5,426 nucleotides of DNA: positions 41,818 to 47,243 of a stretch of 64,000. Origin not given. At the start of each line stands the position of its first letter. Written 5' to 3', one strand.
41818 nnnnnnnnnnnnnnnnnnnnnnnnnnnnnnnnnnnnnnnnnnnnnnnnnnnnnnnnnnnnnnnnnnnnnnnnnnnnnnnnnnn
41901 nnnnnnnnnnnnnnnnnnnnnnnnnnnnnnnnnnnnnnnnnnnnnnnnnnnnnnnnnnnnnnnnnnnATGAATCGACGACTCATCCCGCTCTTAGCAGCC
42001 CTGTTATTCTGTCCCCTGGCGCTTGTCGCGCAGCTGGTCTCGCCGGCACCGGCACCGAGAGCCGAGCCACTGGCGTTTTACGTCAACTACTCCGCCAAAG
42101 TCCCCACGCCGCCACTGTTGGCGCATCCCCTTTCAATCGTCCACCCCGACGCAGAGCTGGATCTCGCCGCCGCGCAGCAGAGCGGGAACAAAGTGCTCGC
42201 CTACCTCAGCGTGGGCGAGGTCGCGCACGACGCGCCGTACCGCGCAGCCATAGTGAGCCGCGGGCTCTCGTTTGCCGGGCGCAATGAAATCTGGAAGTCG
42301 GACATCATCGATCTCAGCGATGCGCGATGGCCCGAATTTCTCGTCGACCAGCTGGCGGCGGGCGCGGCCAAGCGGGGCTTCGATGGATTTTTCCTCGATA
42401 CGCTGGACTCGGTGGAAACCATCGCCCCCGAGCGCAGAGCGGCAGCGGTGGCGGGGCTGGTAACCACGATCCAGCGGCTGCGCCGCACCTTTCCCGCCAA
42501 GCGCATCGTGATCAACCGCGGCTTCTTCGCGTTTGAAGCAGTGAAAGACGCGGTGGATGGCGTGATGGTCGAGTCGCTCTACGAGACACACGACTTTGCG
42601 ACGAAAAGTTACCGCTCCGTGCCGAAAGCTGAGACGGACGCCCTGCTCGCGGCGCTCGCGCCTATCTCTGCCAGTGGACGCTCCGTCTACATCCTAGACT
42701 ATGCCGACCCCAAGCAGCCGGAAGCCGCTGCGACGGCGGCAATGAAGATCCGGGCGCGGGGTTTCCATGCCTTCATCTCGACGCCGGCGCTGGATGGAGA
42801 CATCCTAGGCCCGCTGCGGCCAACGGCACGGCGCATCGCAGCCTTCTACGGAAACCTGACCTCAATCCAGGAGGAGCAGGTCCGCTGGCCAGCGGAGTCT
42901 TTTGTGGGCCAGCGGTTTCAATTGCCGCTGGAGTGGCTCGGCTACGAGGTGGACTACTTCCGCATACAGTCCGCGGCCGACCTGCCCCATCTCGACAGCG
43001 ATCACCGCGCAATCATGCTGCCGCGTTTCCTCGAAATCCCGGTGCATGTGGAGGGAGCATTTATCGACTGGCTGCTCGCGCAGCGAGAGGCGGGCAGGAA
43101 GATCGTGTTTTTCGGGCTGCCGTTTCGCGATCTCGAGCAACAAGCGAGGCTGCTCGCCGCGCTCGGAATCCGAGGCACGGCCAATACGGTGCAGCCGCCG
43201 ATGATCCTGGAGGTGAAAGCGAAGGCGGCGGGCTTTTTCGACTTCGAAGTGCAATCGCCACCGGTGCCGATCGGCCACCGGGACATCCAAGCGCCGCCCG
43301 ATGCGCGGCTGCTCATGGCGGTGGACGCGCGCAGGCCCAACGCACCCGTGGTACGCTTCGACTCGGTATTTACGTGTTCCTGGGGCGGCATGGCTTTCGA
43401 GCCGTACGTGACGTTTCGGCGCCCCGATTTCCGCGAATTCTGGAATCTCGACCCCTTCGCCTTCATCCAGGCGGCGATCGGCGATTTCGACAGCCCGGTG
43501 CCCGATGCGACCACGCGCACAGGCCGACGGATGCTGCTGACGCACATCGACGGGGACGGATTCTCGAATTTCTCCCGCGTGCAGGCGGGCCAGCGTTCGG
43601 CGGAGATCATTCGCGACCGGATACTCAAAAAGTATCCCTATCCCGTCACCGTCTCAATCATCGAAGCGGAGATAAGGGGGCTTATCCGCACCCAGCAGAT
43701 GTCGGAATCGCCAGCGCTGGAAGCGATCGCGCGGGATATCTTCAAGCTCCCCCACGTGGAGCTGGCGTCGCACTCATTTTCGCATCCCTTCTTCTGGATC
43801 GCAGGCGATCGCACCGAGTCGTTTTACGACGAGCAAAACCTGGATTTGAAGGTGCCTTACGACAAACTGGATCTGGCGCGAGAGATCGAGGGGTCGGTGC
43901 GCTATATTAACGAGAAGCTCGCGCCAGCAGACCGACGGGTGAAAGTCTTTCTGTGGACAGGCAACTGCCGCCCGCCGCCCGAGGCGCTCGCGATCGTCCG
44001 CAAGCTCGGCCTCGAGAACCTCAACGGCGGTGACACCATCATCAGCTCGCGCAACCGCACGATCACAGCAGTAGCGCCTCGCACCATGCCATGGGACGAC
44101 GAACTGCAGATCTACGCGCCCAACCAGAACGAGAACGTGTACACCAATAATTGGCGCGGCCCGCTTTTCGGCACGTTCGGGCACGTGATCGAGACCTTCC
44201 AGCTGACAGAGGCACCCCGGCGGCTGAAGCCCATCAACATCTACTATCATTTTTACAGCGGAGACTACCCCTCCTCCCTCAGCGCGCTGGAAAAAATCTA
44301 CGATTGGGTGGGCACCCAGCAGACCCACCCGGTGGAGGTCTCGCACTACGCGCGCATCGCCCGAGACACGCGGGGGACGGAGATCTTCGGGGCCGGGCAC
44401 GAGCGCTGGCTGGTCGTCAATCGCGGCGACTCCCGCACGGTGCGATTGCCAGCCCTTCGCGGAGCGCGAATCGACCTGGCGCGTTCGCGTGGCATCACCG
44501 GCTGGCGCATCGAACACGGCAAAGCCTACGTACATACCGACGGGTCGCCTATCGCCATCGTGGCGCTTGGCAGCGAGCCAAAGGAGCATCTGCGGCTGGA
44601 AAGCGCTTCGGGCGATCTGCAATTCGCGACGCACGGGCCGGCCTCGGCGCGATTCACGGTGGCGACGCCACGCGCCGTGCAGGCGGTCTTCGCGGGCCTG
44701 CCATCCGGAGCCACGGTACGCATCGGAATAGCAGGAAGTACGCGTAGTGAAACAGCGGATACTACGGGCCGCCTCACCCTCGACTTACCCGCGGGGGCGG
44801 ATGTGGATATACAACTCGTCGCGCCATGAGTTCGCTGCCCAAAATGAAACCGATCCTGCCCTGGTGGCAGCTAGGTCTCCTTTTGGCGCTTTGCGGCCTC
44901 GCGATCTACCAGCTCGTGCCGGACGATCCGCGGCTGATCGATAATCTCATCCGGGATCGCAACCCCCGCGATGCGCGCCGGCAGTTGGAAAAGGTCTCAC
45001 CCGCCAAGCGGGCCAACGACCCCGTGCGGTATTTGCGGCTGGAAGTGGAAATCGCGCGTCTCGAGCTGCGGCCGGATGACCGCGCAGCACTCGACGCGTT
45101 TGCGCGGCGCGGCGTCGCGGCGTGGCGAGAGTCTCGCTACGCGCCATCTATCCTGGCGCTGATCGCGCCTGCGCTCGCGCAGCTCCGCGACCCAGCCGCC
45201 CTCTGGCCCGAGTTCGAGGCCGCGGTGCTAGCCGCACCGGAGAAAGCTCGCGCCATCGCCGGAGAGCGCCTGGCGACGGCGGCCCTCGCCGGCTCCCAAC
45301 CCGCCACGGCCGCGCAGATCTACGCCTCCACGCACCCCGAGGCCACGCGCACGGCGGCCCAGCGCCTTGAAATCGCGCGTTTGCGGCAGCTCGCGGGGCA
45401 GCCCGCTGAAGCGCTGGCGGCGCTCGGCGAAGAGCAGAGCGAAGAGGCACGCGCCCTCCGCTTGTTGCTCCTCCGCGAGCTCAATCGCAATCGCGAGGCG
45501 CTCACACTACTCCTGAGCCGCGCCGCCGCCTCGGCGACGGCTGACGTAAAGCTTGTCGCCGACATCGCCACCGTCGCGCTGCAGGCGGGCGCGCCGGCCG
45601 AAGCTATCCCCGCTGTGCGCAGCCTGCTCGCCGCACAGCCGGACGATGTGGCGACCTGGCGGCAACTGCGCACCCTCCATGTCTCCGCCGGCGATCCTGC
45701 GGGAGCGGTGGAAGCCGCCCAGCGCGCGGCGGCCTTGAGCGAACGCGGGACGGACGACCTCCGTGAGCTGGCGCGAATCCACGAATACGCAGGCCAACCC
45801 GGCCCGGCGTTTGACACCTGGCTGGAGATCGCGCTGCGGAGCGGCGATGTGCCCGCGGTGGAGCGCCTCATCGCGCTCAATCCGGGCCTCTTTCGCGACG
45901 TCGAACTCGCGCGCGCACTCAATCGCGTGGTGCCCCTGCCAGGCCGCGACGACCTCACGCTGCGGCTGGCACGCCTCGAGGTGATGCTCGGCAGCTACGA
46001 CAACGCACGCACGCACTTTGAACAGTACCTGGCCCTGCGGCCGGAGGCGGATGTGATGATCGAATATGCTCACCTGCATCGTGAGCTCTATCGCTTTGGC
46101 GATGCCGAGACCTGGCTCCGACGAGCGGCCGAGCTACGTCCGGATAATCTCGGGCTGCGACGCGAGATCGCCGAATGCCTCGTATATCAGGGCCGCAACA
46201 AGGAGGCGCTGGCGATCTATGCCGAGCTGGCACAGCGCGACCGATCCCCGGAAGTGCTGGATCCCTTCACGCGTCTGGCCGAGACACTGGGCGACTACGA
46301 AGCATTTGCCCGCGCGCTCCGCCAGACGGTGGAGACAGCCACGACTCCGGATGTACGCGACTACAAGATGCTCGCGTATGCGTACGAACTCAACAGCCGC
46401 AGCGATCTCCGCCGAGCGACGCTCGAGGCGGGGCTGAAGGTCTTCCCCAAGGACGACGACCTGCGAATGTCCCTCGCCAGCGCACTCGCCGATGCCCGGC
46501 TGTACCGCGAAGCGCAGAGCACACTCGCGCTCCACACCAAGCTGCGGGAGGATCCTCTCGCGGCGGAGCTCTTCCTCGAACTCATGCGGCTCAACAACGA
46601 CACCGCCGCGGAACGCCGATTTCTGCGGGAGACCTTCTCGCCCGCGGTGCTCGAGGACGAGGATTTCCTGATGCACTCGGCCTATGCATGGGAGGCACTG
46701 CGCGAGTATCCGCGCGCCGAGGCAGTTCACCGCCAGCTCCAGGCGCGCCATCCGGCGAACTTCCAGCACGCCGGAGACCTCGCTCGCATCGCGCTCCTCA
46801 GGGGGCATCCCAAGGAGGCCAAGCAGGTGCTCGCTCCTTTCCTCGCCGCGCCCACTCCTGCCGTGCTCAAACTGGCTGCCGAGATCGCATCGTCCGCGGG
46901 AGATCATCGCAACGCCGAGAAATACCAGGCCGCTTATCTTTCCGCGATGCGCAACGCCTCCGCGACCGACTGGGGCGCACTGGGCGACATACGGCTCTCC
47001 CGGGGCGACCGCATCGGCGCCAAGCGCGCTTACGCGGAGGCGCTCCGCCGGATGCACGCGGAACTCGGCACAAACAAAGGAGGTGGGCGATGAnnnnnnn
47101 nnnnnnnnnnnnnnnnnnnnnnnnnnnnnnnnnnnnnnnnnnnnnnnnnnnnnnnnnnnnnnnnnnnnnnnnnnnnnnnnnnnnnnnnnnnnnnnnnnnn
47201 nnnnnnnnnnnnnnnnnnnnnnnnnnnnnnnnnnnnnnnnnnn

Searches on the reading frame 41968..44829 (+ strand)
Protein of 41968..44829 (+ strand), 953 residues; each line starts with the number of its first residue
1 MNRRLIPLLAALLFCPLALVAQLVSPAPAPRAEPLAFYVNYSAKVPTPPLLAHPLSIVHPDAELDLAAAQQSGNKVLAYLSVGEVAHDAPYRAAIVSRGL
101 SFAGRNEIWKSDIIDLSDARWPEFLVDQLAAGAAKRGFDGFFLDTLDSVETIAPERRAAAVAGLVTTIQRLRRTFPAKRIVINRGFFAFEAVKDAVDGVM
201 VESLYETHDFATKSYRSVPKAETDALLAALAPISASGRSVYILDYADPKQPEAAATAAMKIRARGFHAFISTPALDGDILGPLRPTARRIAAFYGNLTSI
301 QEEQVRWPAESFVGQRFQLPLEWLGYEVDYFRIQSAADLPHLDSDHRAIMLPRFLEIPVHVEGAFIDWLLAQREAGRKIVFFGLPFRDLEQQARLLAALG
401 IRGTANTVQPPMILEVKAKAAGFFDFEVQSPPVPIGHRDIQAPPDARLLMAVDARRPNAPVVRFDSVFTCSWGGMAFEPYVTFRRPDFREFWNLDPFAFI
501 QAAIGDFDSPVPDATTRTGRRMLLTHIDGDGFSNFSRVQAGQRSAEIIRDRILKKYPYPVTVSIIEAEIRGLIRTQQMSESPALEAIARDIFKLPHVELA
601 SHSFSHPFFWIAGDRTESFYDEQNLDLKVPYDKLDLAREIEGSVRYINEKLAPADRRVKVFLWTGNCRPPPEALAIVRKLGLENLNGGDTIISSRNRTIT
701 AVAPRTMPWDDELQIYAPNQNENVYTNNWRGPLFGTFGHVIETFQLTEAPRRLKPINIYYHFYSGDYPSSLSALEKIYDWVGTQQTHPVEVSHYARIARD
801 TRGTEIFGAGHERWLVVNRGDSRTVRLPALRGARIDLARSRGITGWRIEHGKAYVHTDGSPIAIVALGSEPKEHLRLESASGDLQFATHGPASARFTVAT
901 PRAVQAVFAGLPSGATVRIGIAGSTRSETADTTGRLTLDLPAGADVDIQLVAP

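Call 10: search_protein_families(library=pfam, proteins=[window:41968-44829:+], max_evalue=0.00001)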
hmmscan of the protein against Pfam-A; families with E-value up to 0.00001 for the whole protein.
window:41968-44829:+ (953 aa): 1 family
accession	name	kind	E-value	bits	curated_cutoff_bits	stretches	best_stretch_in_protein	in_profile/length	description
PF03537.19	Glyco_hydro_114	-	2.5e-14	53.5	27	1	66-276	32-228/231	Glycoside-hydrolase family GH114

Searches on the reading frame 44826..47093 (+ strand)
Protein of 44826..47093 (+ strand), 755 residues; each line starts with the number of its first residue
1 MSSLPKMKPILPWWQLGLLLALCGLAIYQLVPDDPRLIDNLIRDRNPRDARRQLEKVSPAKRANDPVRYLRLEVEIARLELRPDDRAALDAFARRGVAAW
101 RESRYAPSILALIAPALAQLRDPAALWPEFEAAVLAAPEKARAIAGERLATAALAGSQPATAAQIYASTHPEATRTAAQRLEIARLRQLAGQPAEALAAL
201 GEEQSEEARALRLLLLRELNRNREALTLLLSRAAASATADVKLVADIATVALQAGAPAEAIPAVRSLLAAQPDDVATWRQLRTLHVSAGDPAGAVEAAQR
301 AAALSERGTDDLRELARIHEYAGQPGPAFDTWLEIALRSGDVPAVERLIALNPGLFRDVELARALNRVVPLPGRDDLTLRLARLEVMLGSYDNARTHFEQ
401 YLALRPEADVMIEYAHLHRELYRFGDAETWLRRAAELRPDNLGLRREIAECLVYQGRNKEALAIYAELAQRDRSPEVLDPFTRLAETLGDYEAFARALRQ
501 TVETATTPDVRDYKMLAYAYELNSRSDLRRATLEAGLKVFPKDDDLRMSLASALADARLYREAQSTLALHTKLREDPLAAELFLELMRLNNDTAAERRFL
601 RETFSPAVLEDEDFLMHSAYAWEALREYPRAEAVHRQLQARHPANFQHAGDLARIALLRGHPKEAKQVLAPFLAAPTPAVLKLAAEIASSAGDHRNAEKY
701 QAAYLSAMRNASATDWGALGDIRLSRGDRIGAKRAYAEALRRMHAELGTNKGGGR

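Call 10: search_protein_families(library=pfam, proteins=[window:44826-47093:+], max_evalue=0.00001)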
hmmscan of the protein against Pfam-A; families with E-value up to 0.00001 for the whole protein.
window:44826-47093:+ (755 aa): 5 families
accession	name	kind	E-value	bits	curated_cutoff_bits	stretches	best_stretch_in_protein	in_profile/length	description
PF14559.12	TPR_19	-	4.5e-13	49.8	25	0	423-477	6-61/68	Tetratricopeptide repeat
PF13428.12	TPR_14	-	2e-07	31.4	23.5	0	376-416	2-43/44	Tetratricopeptide repeat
PF07719.23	TPR_2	-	6.4e-07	29.5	27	0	408-441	1-34/34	Tetratricopeptide repeat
PF23914.1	TPR_CcmH_CycH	-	7.5e-07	29.6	42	0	263-310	38-85/158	Cytochrome c-type biogenesis protein H TPR domain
PF12895.13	ANAPC3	-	6.5e-06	26.8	27.2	0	389-466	3-80/82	Anaphase-promoting complex, cyclosome, subunit 3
